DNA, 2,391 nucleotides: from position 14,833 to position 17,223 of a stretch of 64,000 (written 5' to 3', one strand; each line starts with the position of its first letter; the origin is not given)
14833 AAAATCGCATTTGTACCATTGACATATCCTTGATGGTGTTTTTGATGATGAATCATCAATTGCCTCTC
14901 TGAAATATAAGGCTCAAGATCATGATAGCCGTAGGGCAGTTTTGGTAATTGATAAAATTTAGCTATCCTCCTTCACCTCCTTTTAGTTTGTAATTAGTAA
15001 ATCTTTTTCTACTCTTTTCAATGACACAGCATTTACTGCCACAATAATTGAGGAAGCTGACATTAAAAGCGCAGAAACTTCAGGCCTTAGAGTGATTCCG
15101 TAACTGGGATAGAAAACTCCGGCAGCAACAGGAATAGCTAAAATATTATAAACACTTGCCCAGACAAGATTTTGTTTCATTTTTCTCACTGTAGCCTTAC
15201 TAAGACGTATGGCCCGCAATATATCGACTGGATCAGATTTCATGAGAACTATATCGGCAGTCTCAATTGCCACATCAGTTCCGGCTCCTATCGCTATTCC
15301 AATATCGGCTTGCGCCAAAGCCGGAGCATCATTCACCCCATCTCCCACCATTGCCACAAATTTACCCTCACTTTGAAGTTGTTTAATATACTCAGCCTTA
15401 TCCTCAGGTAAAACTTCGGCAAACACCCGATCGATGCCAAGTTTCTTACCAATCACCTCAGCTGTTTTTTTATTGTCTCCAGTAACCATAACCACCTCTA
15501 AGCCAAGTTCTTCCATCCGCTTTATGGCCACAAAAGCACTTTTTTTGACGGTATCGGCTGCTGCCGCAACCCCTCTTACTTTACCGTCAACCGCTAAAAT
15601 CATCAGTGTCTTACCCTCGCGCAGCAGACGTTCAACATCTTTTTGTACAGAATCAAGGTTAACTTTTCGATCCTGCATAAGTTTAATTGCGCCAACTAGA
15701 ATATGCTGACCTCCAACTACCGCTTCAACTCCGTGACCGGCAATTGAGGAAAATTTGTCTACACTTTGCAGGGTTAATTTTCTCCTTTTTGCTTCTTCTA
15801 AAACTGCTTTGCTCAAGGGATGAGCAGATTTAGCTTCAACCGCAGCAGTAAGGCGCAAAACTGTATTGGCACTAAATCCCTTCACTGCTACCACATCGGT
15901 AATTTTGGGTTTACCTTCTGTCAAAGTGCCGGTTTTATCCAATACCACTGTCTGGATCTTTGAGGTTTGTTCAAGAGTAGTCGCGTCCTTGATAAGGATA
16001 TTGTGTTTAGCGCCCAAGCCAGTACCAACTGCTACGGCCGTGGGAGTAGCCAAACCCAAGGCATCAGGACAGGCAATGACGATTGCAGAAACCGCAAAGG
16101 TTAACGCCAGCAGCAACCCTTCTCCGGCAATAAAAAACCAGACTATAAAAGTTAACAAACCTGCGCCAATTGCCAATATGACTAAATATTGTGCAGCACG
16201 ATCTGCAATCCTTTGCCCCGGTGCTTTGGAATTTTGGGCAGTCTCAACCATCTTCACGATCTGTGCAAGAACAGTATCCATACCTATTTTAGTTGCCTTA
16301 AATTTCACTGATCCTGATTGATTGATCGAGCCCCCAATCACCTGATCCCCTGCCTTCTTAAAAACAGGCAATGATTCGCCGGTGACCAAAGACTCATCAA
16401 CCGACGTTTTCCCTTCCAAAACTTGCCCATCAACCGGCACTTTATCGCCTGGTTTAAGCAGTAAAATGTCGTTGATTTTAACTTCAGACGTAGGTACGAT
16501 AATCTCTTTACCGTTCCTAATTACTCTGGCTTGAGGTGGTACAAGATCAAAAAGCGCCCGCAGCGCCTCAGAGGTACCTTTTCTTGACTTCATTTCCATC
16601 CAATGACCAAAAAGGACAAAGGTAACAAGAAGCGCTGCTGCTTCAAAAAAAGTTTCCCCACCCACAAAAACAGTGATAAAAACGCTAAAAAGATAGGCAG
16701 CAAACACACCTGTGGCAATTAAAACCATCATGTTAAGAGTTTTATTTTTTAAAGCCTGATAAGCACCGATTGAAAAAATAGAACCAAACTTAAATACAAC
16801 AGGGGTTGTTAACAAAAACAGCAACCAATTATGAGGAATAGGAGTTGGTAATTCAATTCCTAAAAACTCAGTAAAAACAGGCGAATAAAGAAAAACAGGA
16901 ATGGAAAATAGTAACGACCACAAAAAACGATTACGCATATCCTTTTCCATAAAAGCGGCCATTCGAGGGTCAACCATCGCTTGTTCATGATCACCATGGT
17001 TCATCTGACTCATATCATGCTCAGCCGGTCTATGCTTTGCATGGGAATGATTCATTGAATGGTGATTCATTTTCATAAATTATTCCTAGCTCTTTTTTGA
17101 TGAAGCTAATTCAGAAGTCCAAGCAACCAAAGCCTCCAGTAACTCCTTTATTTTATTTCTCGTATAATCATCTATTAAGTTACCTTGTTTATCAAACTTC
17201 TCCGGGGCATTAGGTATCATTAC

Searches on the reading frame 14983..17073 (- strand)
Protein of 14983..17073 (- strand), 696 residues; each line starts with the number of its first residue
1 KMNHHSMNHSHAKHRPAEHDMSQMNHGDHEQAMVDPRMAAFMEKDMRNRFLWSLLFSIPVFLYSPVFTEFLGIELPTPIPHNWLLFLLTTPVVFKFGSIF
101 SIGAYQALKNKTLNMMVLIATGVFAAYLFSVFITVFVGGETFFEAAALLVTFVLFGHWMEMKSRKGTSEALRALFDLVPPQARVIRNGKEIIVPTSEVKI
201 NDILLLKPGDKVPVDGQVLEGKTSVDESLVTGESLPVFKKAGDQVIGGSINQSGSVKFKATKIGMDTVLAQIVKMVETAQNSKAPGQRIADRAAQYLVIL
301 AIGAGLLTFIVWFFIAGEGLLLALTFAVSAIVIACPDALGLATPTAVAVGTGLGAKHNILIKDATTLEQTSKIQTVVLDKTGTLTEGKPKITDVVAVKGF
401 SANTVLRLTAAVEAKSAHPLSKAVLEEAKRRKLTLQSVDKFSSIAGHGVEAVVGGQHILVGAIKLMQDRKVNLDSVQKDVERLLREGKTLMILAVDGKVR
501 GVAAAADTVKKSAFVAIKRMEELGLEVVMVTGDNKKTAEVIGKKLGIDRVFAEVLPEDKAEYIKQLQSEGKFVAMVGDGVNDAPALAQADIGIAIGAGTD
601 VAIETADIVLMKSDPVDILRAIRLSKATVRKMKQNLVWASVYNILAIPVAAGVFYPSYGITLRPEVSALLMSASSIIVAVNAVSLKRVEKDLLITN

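Call 66: search_protein_families(library=pfam, proteins=[window:14983-17073:-], max_evalue=0.00001)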
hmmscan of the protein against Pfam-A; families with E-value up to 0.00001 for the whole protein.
window:14983-17073:- (696 aa): 3 families
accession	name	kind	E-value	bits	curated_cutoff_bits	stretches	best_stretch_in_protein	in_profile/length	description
PF00122.25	E1-E2_ATPase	-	4.2e-56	189.8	28.1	1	177-357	2-181/181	E1-E2 ATPase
PF00702.32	Hydrolase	-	1.9e-33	116.9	26.4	1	373-590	1-191/191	haloacid dehalogenase-like hydrolase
PF08282.18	Hydrolase_3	-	4.8e-07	30.2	20.9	0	562-613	195-246/255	haloacid dehalogenase-like hydrolase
